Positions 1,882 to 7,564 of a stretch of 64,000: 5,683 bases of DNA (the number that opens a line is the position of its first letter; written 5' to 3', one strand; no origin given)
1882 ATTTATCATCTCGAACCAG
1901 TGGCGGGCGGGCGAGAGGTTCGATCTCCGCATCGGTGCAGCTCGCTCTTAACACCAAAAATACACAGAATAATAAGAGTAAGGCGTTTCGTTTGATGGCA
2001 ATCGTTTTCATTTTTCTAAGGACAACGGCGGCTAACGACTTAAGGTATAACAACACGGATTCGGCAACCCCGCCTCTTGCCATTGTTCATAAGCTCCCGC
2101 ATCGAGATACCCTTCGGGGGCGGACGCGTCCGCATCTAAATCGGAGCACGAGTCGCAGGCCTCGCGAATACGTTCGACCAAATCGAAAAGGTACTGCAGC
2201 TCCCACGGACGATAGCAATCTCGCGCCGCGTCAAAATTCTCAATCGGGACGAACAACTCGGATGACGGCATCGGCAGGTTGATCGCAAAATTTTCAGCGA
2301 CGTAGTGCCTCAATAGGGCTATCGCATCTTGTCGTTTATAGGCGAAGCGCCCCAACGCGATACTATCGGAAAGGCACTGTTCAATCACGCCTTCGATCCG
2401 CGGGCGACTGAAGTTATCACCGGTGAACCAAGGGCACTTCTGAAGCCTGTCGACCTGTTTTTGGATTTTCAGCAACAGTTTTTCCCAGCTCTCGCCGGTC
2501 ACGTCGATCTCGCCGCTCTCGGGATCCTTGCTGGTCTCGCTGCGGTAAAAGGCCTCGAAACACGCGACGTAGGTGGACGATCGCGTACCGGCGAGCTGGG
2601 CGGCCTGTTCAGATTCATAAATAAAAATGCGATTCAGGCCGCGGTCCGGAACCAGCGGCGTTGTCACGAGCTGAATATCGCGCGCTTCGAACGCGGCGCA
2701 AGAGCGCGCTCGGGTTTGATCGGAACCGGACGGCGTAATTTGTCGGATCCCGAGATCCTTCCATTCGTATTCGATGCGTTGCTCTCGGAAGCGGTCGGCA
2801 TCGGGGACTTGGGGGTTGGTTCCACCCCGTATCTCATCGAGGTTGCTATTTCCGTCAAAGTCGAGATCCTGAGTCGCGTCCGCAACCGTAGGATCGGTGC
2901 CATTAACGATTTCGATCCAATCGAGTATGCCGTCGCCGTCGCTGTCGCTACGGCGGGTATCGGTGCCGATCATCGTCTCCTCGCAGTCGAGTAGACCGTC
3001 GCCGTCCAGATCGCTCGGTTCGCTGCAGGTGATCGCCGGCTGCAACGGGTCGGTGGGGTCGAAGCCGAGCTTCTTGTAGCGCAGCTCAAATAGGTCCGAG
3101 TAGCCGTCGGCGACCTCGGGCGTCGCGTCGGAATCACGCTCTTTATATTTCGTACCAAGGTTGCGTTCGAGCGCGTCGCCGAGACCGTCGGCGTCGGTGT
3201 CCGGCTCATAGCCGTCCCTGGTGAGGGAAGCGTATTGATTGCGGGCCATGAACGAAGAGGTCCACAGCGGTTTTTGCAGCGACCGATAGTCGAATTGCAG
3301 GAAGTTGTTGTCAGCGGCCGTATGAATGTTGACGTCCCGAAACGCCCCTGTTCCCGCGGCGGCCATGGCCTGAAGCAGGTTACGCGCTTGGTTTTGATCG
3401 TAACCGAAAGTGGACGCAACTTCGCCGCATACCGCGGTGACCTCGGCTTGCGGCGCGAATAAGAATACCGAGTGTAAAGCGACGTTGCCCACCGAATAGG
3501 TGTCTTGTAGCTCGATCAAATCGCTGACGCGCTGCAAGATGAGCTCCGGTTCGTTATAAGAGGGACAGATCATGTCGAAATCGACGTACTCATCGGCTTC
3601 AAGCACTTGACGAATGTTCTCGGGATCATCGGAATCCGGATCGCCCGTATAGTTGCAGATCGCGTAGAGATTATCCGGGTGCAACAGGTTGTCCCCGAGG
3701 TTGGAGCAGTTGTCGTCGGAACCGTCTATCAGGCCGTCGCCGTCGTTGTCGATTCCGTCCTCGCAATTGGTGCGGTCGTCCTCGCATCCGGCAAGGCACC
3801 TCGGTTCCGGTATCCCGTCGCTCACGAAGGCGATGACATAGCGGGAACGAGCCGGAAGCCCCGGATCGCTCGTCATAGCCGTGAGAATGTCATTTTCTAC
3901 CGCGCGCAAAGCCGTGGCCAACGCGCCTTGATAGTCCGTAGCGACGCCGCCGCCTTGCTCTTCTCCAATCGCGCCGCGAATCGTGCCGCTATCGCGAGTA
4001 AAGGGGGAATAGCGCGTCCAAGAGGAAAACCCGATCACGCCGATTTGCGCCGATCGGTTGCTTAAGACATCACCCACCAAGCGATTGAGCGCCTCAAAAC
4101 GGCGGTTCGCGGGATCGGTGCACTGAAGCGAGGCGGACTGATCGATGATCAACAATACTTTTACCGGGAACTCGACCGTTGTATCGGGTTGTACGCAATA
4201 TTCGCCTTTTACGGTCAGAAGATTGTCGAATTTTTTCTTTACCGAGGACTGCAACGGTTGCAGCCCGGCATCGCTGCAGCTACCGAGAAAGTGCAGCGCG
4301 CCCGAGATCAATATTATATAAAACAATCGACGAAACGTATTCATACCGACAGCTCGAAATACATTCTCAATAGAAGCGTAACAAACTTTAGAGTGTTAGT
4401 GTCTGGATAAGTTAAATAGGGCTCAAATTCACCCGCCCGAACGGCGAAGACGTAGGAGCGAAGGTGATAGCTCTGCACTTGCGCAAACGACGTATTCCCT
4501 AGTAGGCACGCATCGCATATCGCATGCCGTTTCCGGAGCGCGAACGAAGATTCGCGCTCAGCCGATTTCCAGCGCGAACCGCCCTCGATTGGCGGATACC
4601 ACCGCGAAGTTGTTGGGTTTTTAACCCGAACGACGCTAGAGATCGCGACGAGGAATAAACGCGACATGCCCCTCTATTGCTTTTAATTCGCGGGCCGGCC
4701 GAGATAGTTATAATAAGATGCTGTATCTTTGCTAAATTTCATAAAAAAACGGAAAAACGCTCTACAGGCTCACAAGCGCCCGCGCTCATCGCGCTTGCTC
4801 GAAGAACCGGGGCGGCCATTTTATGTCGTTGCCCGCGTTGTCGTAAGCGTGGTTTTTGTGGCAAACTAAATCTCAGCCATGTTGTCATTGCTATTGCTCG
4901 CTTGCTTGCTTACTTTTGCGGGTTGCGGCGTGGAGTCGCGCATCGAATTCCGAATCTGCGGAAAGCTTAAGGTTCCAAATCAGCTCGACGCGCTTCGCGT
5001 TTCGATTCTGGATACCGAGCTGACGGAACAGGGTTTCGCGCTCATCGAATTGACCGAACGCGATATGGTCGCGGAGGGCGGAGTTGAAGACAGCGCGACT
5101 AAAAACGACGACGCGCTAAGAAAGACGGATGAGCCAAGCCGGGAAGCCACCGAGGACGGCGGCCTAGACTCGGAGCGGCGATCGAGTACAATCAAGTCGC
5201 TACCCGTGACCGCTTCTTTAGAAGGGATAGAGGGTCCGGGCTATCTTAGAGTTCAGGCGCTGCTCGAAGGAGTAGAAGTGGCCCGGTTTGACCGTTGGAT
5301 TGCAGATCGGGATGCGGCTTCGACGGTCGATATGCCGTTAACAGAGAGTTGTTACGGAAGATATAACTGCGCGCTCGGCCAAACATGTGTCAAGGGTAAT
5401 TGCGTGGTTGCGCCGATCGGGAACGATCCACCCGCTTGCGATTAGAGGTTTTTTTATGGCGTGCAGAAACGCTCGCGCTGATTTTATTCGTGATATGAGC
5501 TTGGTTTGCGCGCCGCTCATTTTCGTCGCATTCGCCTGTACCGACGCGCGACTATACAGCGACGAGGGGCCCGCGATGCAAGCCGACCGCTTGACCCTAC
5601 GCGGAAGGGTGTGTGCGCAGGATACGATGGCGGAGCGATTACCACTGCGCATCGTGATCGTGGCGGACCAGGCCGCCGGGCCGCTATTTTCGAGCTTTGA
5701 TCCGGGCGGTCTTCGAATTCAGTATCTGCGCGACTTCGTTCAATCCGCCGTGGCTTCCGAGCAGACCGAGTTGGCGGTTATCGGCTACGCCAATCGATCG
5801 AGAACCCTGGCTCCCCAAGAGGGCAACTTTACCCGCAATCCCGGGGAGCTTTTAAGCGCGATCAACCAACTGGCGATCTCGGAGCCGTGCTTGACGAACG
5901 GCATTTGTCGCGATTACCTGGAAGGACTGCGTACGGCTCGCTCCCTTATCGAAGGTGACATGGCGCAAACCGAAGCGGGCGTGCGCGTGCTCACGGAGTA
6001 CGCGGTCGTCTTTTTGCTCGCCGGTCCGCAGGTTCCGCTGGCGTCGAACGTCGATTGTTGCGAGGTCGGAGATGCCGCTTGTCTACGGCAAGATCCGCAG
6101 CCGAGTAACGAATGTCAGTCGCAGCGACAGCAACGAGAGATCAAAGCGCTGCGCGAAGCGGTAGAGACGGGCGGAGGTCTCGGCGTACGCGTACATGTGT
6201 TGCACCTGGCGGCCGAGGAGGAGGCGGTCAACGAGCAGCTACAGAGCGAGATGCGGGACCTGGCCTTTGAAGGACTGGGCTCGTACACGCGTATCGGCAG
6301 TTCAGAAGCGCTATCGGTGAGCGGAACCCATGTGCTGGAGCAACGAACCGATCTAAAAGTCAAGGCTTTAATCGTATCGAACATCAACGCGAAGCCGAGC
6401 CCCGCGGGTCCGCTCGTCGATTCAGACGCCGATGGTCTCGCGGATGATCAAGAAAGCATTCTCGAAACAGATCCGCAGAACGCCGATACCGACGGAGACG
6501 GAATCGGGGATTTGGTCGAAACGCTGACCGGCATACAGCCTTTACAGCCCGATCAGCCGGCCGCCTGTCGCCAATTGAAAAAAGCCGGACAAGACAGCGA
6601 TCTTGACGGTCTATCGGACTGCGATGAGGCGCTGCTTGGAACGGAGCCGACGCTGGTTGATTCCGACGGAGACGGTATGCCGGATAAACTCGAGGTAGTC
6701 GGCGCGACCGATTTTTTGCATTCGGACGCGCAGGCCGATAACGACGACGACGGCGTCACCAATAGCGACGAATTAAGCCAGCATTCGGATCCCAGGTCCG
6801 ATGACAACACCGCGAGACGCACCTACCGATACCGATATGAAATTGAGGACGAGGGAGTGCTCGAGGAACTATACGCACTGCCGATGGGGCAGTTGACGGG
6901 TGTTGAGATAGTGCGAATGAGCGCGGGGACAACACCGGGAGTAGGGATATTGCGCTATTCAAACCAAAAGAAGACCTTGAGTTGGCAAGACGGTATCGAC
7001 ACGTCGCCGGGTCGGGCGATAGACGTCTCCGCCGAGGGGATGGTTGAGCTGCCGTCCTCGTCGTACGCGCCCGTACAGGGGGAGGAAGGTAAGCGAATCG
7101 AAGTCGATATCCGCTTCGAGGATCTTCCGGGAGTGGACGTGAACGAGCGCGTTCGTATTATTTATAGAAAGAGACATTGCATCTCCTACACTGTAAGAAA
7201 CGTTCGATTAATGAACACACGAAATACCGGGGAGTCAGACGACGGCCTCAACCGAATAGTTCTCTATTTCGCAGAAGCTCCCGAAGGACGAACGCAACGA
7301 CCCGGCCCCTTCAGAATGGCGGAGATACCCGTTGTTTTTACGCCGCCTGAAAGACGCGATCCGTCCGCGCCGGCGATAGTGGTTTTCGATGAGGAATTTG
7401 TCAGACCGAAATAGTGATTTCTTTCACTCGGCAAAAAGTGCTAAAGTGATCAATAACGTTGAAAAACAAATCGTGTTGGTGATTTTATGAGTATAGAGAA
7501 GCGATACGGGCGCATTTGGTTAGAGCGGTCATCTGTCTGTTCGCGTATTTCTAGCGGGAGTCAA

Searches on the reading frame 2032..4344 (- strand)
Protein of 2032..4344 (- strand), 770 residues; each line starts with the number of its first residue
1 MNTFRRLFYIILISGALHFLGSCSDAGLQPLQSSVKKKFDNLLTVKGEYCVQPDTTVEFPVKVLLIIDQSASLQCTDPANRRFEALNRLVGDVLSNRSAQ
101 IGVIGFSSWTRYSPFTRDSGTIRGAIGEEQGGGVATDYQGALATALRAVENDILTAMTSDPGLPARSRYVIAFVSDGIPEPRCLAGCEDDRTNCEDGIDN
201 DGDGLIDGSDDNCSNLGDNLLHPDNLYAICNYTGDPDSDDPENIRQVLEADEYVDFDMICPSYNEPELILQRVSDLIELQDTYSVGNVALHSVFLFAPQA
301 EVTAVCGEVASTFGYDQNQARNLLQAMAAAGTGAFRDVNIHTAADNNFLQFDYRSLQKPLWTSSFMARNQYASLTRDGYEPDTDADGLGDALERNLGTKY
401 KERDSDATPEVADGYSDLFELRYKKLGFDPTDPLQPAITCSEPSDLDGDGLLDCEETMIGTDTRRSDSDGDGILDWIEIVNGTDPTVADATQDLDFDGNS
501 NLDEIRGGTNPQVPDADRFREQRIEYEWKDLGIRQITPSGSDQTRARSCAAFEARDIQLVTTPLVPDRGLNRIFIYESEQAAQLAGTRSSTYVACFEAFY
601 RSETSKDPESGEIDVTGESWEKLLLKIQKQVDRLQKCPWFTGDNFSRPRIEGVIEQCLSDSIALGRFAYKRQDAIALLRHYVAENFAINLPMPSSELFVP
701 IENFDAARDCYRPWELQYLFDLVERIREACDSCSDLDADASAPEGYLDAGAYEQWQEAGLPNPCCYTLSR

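Call 8: search_protein_families(library=ncbifam, proteins=[window:2032-4344:-], max_evalue=0.001)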
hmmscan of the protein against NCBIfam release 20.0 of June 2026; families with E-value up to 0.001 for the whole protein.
window:2032-4344:- (770 aa): 3 families
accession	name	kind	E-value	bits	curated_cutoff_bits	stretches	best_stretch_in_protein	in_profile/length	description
NF047639.1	throspo3_MtsD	equivalog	9.3e-44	149.6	800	2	82-565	102-572/651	cell-cell cohesion protein MtsD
NF033765.2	gliding_CglD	equivalog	9.4e-07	27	400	1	380-516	145-289/1124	adventurous gliding motility lipoprotein CglD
NF033662.1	acid_disulf_rpt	repeat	6.4e-06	25.8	41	1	188-214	1-27/32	acidic double-disulfide repeat-containing protein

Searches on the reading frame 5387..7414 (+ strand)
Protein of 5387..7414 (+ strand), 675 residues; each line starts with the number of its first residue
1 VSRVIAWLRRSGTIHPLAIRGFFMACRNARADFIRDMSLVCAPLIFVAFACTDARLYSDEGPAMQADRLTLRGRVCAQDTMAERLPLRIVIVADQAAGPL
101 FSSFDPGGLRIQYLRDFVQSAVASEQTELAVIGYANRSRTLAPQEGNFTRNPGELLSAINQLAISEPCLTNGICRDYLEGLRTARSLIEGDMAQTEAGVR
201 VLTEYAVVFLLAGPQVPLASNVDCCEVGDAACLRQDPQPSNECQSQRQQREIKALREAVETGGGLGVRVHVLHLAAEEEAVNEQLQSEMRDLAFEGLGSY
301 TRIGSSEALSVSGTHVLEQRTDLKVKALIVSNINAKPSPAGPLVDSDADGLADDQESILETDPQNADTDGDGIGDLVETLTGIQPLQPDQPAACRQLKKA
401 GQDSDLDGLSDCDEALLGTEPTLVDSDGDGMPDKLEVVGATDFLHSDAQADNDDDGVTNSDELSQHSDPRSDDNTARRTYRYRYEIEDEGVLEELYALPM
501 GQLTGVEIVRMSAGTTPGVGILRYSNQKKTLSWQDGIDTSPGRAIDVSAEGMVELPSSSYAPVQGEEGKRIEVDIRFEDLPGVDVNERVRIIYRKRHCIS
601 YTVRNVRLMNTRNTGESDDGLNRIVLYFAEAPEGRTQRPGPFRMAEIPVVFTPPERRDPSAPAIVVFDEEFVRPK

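Call 5: search_protein_families(library=pfam, proteins=[window:5387-7414:+], max_evalue=0.1)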
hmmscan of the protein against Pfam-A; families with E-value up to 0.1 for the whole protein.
window:5387-7414:+ (675 aa): 2 families
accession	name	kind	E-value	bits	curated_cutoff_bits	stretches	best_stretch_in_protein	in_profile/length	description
PF18884.5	TSP3_bac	-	4e-06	27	25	1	345-366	1-22/22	Bacterial TSP3 repeat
PF13519.12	VWA_2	-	0.0012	19.9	27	1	107-201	17-102/107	von Willebrand factor type A domain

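Call 6: search_protein_families(library=ncbifam, proteins=[window:5387-7414:+], max_evalue=0.1)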
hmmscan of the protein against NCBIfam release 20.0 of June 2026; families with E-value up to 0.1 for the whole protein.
window:5387-7414:+ (675 aa): 4 families
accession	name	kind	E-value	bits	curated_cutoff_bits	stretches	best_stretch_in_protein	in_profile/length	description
NF047639.1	throspo3_MtsD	equivalog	9.6e-37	126.4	800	3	325-487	372-545/651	cell-cell cohesion protein MtsD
NF033765.2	gliding_CglD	equivalog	1.6e-08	32.8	400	1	344-471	176-316/1124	adventurous gliding motility lipoprotein CglD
NF052257.1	Sc_trio_core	domain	0.038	13.9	30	0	665-673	6-14/35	SCO2583/SCO2584 N-terminal domain-containing protein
NF041277.1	coba_remo_CbiR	equivalog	0.049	13.1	105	1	245-309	77-141/249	cobamide remodeling phosphodiesterase CbiR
